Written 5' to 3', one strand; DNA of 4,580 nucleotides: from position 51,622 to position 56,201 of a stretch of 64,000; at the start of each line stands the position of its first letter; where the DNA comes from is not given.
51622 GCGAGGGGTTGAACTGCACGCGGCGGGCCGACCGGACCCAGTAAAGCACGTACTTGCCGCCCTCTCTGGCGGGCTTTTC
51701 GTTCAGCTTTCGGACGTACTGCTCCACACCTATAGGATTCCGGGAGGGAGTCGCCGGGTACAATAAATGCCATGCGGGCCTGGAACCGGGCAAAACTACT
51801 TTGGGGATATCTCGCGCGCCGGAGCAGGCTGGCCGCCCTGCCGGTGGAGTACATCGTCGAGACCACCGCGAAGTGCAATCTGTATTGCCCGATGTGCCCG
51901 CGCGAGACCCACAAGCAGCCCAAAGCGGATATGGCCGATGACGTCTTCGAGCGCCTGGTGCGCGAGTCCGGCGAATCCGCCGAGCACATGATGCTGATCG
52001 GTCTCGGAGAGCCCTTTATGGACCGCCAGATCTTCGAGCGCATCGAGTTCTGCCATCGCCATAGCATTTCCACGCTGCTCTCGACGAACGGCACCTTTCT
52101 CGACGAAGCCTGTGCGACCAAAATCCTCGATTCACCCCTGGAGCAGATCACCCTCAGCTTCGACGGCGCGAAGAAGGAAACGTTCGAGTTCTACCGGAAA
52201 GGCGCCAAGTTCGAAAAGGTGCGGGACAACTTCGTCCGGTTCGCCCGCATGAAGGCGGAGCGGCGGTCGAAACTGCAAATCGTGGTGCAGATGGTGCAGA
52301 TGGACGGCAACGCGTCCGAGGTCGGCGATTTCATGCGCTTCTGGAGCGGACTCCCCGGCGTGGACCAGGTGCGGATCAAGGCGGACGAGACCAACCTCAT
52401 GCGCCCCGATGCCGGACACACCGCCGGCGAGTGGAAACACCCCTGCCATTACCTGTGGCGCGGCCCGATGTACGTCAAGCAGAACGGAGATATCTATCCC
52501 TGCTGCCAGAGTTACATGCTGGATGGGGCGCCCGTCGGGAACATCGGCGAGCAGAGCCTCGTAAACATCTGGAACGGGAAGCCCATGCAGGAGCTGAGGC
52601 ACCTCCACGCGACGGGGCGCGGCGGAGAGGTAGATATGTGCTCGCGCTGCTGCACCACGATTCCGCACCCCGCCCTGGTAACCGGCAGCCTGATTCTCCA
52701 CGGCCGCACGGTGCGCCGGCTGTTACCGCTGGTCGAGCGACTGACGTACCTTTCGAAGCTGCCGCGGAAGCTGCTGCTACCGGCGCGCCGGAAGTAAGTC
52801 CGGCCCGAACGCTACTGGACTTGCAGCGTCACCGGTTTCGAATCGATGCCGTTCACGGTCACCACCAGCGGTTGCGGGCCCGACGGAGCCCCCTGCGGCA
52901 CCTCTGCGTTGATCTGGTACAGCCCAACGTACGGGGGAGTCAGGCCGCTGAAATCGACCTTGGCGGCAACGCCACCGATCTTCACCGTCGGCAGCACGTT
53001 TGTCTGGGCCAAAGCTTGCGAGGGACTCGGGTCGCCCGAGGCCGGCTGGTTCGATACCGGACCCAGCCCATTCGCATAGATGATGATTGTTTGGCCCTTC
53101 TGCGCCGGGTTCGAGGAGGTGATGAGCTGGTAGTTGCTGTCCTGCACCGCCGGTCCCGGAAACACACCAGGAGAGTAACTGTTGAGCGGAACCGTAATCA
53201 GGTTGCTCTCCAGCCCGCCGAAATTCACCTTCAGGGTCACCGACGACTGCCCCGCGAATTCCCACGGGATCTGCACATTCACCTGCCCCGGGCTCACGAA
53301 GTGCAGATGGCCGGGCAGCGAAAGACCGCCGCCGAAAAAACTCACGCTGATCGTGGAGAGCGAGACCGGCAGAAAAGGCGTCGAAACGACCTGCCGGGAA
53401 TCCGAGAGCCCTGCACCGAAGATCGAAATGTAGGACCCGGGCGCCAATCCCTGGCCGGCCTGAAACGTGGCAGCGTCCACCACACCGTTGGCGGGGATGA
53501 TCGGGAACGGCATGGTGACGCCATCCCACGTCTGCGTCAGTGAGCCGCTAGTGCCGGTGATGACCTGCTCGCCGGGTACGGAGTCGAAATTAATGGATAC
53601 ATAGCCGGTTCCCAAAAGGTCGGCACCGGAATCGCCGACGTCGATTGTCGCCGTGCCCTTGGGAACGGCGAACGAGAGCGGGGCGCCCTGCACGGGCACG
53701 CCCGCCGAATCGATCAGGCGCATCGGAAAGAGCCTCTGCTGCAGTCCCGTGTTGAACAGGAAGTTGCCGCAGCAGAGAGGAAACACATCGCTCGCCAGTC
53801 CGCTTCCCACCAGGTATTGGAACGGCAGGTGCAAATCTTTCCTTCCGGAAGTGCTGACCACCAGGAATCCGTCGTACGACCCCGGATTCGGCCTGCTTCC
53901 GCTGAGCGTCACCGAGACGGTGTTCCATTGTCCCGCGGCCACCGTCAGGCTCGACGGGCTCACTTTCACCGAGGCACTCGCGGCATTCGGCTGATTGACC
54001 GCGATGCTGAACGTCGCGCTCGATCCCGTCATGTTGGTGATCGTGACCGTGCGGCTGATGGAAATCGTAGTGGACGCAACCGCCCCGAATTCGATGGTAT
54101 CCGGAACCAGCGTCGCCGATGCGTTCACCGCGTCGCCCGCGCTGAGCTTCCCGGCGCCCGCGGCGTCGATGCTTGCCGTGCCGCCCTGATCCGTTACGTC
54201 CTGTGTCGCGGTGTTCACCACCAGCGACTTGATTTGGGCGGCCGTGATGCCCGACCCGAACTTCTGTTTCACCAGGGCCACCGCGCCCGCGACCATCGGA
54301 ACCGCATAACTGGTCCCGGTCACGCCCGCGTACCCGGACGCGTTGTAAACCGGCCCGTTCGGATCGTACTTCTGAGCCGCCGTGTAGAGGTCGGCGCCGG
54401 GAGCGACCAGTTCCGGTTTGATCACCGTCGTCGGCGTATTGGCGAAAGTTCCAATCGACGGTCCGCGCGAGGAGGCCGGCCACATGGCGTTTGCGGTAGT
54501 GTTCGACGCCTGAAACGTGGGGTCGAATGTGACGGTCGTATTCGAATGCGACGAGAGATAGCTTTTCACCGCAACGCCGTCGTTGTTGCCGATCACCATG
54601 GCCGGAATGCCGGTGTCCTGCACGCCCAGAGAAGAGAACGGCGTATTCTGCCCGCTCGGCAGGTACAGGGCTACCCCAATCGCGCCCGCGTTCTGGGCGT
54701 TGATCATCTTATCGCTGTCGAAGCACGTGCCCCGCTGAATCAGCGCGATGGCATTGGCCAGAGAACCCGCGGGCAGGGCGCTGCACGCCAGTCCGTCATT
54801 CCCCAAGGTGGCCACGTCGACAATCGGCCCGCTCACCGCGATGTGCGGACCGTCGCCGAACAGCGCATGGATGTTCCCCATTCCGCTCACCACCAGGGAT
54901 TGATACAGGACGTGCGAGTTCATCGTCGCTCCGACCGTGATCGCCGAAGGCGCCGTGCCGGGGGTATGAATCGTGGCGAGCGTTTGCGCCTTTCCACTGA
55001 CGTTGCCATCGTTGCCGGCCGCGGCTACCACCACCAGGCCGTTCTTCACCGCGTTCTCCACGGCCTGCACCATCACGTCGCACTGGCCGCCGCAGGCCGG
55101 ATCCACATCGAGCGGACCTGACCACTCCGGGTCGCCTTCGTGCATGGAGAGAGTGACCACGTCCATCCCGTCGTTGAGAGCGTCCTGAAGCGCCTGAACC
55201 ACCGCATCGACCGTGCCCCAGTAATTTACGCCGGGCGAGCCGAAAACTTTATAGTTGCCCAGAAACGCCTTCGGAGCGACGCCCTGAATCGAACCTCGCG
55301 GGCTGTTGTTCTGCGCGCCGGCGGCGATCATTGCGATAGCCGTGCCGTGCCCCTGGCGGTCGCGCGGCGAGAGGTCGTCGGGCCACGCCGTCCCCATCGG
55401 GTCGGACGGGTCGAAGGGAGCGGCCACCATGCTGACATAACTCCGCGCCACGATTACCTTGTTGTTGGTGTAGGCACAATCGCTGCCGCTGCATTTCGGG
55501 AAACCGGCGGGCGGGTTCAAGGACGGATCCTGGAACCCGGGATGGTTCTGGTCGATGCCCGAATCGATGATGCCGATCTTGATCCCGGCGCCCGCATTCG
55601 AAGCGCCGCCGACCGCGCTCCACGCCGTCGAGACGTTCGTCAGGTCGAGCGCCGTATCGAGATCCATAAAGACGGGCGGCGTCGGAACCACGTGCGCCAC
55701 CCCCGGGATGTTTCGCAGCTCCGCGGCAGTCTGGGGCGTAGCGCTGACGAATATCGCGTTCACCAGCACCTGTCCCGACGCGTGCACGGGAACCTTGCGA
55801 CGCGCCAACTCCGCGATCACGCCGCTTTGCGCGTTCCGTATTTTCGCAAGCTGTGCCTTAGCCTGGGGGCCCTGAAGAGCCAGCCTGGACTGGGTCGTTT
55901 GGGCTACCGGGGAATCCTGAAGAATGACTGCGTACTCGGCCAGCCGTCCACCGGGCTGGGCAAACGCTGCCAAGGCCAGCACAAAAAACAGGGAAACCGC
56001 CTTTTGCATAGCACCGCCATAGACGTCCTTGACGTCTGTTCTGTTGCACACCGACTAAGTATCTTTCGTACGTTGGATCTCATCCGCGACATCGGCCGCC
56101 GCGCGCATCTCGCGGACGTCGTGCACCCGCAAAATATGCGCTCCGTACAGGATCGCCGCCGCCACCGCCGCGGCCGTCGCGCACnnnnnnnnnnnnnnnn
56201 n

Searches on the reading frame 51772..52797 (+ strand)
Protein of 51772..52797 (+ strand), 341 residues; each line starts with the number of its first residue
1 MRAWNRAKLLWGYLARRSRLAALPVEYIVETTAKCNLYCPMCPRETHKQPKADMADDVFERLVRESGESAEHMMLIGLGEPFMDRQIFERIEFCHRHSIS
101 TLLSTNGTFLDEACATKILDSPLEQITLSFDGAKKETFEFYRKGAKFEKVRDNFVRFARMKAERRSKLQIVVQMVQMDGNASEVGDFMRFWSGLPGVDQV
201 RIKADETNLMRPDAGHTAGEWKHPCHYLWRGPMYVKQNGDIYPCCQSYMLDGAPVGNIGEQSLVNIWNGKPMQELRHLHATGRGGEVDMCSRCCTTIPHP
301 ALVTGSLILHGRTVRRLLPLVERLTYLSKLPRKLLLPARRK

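Call 73: search_protein_families(library=pfam, proteins=[window:51772-52797:+], max_evalue=0.00001)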
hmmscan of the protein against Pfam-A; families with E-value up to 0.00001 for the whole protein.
window:51772-52797:+ (341 aa): 2 families
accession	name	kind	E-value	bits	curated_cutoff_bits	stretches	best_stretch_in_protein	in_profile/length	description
PF04055.27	Radical_SAM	-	7.3e-13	49.5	29.5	1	30-171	2-149/166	Radical SAM superfamily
PF13186.11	SPASM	-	7.4e-13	49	21.5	1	229-293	4-66/67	Iron-sulfur cluster-binding domain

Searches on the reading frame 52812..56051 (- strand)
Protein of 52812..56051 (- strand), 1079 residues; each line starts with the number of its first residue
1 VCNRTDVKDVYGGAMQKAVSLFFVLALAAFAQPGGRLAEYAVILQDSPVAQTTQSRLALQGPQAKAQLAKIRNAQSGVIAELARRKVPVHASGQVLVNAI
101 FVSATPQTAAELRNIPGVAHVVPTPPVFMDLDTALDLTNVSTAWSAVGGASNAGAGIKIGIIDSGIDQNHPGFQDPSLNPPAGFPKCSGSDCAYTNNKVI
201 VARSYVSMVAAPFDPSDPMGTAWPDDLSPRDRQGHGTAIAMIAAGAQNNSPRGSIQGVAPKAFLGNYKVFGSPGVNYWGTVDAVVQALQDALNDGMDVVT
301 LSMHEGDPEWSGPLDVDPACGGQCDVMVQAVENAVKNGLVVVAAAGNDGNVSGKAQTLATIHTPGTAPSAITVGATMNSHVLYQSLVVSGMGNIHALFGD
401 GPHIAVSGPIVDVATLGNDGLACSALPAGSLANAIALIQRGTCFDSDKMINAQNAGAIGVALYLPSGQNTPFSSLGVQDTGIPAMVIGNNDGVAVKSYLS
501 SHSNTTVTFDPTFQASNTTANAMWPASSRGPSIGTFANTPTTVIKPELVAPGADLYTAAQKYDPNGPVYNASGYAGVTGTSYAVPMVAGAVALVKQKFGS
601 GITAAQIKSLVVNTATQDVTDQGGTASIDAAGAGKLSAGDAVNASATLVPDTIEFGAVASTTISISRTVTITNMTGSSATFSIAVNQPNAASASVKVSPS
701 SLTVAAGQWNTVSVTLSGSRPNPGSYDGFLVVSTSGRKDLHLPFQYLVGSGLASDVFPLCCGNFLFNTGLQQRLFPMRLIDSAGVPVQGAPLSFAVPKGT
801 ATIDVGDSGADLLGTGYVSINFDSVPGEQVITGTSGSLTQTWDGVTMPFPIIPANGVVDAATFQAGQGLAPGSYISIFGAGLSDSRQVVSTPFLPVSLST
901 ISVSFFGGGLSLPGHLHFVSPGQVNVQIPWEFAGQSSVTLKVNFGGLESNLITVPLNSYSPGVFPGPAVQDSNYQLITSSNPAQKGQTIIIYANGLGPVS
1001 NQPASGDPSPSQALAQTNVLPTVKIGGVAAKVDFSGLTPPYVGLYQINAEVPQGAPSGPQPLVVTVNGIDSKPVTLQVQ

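Call 73: search_protein_families(library=pfam, proteins=[window:52812-56051:-], max_evalue=0.00001)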
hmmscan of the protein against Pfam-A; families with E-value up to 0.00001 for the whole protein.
window:52812-56051:- (1079 aa): 3 families
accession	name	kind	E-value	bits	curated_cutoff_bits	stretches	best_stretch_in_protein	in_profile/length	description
PF00082.27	Peptidase_S8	-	8.8e-49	166.8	21.8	1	154-625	1-279/288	Subtilase family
PF02225.27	PA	-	1.5e-11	44.7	23.9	1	406-494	1-94/95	PA domain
PF17766.7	fn3_6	-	7.7e-06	26.4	26.4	0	657-733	13-87/99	Fibronectin type-III domain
